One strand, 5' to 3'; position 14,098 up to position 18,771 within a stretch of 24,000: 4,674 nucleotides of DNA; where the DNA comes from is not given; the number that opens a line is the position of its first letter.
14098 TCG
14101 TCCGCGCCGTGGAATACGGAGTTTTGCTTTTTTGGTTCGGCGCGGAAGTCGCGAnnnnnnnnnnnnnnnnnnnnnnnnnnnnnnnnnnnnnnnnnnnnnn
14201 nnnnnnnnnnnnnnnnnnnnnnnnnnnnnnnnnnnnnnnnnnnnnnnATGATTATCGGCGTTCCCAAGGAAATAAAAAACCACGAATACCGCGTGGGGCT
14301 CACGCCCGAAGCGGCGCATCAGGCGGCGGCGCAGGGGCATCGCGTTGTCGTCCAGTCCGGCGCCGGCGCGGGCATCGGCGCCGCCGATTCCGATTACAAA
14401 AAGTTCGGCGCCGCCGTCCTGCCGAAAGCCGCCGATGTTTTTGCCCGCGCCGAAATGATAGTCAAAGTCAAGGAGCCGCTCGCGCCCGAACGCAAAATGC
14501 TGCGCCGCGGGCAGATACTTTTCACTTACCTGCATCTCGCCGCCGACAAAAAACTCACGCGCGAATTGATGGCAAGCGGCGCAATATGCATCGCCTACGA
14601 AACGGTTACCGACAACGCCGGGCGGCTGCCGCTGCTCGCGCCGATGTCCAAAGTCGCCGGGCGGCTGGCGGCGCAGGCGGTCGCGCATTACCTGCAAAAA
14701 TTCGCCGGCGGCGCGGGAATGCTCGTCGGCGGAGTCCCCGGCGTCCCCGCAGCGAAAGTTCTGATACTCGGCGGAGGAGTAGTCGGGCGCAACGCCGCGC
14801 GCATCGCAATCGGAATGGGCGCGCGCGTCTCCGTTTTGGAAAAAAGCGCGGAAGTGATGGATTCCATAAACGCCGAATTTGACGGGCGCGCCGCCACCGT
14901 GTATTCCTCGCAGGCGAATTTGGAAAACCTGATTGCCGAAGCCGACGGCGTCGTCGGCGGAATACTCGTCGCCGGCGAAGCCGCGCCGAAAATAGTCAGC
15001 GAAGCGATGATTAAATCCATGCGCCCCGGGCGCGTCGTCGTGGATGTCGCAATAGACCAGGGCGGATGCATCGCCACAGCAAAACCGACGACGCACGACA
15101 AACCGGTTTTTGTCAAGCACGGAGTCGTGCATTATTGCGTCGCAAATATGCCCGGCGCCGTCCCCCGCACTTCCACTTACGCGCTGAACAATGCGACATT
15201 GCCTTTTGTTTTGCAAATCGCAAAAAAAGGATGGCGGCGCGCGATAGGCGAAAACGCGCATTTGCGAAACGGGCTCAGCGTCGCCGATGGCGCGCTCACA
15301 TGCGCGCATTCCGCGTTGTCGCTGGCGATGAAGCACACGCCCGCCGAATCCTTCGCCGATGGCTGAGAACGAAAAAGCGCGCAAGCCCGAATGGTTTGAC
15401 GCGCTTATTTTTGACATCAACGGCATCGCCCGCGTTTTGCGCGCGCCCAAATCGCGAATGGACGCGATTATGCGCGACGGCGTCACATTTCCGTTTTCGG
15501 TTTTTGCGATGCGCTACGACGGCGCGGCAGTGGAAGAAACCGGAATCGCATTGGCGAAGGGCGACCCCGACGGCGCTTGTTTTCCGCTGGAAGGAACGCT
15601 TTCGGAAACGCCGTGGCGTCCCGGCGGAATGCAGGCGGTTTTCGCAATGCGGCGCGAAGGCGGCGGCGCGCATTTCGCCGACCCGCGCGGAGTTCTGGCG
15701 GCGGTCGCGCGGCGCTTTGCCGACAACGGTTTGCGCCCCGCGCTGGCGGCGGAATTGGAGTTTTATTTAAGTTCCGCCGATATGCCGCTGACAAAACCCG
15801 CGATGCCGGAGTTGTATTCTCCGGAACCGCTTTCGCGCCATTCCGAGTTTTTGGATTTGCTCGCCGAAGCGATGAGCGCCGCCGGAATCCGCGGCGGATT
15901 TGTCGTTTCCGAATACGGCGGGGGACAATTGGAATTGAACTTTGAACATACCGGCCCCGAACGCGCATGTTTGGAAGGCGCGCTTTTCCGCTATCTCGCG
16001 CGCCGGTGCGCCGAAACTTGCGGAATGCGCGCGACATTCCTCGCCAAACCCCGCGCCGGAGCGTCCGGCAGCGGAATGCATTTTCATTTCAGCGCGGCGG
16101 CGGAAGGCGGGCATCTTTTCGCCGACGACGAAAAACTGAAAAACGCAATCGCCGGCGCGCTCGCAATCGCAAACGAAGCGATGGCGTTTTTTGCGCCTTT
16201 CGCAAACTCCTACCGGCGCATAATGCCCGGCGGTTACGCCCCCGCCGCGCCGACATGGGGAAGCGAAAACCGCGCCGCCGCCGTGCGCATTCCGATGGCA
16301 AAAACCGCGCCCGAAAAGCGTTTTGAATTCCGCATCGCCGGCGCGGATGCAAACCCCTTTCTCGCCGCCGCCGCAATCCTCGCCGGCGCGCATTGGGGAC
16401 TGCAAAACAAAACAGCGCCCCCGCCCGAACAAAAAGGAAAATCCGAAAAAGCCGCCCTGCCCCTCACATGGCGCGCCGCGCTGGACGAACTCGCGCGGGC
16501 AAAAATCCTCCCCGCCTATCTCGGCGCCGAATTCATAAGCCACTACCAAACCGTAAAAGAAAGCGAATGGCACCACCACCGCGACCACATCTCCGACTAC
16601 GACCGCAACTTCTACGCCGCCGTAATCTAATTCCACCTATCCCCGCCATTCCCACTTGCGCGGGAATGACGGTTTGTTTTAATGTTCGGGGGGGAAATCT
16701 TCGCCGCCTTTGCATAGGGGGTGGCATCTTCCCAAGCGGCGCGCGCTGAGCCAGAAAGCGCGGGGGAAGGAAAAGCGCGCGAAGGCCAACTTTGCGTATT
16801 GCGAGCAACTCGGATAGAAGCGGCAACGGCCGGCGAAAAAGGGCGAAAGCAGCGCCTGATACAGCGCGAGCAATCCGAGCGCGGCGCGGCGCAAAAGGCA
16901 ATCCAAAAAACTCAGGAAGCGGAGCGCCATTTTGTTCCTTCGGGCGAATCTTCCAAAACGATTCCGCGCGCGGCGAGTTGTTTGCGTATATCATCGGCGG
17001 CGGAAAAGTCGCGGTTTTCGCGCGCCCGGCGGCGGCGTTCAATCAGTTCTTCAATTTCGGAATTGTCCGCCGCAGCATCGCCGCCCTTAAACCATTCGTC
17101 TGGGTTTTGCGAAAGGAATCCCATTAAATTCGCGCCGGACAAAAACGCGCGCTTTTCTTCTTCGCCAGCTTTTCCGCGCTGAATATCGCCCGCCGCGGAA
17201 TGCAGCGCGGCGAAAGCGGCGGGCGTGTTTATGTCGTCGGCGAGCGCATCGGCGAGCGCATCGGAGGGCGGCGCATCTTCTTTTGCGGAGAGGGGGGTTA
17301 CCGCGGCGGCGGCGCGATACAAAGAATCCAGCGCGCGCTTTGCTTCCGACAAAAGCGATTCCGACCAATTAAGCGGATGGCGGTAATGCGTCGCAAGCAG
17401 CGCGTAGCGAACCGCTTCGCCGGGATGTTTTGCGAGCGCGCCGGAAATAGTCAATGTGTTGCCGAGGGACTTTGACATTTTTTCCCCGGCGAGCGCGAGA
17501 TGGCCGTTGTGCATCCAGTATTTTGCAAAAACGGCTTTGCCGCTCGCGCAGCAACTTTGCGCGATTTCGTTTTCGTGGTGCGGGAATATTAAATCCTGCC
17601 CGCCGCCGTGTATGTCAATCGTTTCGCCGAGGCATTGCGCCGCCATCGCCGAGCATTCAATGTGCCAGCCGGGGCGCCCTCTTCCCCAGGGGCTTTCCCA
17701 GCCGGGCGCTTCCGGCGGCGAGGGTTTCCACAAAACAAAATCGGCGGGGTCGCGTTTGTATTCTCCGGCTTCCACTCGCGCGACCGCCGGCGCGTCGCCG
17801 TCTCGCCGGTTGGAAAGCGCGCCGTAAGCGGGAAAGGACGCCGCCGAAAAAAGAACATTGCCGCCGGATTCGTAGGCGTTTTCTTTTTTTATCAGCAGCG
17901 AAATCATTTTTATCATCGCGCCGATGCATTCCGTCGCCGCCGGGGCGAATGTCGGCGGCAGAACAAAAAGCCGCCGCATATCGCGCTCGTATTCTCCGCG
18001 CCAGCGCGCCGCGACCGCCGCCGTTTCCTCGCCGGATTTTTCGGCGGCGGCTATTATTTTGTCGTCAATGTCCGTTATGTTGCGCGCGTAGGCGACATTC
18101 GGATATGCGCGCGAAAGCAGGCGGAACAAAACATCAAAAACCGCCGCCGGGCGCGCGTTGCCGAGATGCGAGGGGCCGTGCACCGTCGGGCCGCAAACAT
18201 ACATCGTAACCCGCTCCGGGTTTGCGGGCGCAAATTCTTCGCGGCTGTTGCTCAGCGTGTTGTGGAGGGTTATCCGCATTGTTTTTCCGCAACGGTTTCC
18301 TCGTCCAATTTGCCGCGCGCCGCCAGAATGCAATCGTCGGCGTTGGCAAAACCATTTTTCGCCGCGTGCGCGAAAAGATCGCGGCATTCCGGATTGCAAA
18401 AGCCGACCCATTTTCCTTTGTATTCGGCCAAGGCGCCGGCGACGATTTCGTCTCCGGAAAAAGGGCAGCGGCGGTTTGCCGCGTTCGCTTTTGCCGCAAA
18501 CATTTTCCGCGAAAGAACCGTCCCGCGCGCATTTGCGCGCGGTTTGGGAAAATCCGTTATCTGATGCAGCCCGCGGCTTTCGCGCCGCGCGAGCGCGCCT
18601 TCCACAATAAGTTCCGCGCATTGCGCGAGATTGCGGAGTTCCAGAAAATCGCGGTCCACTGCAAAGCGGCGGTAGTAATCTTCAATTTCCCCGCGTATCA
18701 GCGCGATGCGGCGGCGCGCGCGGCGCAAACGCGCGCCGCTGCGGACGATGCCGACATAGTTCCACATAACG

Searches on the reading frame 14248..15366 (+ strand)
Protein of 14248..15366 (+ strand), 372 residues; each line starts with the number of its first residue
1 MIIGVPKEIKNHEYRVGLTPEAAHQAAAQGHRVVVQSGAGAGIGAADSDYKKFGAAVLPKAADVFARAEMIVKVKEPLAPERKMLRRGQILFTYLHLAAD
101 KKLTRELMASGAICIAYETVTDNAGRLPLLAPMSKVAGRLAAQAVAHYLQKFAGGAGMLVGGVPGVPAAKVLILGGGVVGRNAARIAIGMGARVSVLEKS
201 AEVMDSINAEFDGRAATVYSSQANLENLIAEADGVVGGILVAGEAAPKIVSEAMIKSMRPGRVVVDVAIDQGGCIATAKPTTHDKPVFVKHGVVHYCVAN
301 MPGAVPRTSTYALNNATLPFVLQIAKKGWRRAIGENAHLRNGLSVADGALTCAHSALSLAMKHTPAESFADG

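Call 51: search_protein_families(library=pfam, proteins=[window:14248-15366:+], max_evalue=0.001)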
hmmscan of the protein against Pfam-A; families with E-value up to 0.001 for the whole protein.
window:14248-15366:+ (372 aa): 5 families
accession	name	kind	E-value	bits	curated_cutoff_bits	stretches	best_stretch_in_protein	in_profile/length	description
PF01262.27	AlaDh_PNT_C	-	3.2e-77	259.2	23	1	141-352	1-213/214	Alanine dehydrogenase/PNT, C-terminal domain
PF05222.21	AlaDh_PNT_N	-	1.2e-47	162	30.4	1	4-137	1-136/136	Alanine dehydrogenase/PNT, N-terminal domain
PF02826.25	2-Hacid_dh_C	-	1.5e-06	28.2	25.1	1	168-268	36-127/178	D-isomer specific 2-hydroxyacid dehydrogenase, NAD binding domain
PF07992.20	Pyr_redox_2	-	0.00024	21.1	26.1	1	164-216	142-190/291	Pyridine nucleotide-disulphide oxidoreductase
PF01488.26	Shikimate_DH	-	0.00037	21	24.3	1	168-269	12-113/138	Shikimate / quinate 5-dehydrogenase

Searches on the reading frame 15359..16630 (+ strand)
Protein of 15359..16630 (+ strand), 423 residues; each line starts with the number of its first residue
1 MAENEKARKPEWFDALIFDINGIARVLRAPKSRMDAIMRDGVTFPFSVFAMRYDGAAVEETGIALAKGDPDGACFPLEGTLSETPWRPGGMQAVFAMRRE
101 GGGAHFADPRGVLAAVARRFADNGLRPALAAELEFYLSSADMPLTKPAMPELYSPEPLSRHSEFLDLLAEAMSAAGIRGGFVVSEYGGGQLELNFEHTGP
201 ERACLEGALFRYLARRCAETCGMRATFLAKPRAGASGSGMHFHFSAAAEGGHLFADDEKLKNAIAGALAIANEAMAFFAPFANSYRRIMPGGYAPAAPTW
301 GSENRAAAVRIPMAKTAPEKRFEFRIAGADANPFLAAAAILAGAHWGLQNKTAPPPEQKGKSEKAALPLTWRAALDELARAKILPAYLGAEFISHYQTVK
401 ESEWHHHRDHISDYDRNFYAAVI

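Call 51: search_protein_families(library=pfam, proteins=[window:15359-16630:+], max_evalue=0.001)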
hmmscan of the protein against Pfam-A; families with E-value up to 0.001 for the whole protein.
window:15359-16630:+ (423 aa): 1 family
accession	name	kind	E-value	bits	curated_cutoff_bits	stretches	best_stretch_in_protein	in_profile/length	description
PF00120.29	Gln-synt_C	-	6.4e-75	252.8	24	1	107-419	2-344/344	Glutamine synthetase, catalytic domain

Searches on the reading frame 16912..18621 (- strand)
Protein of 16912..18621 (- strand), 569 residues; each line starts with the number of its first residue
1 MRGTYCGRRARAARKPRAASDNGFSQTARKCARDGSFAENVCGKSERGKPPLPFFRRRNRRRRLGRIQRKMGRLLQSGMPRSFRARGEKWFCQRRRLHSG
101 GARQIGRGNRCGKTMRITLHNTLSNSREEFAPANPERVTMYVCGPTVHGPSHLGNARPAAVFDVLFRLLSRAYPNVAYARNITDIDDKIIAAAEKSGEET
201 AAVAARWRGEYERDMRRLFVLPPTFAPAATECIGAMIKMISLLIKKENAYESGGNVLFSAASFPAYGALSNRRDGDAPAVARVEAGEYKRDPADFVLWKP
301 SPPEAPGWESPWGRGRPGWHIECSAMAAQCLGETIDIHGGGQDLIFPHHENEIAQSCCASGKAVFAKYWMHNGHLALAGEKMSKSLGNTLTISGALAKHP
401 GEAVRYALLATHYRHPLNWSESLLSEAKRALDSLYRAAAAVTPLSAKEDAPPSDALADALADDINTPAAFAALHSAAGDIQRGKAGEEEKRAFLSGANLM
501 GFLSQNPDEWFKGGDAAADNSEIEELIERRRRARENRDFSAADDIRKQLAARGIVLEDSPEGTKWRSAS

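Call 51: search_protein_families(library=pfam, proteins=[window:16912-18621:-], max_evalue=0.001)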
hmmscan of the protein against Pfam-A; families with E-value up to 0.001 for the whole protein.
window:16912-18621:- (569 aa): 5 families
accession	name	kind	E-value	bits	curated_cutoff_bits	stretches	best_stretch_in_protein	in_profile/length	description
PF01406.26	tRNA-synt_1e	-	1e-114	383.4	27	1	130-428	2-300/301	tRNA synthetases class I (C) catalytic domain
PF23493.1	CysS_C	-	2.3e-09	37.6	23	1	522-566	7-51/51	Cysteinyl-tRNA ligase anticodon binding domain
PF09190.17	DALR_2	-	6.9e-06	27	22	1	458-492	4-38/57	DALR domain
PF00133.28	tRNA-synt_1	-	7.1e-06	25.5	22.7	1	336-420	330-414/414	tRNA synthetases class I (I, L, M and V)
PF09334.17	tRNA-synt_1g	-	7.9e-06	25.3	20.1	1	364-411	310-357/391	tRNA synthetases class I (M)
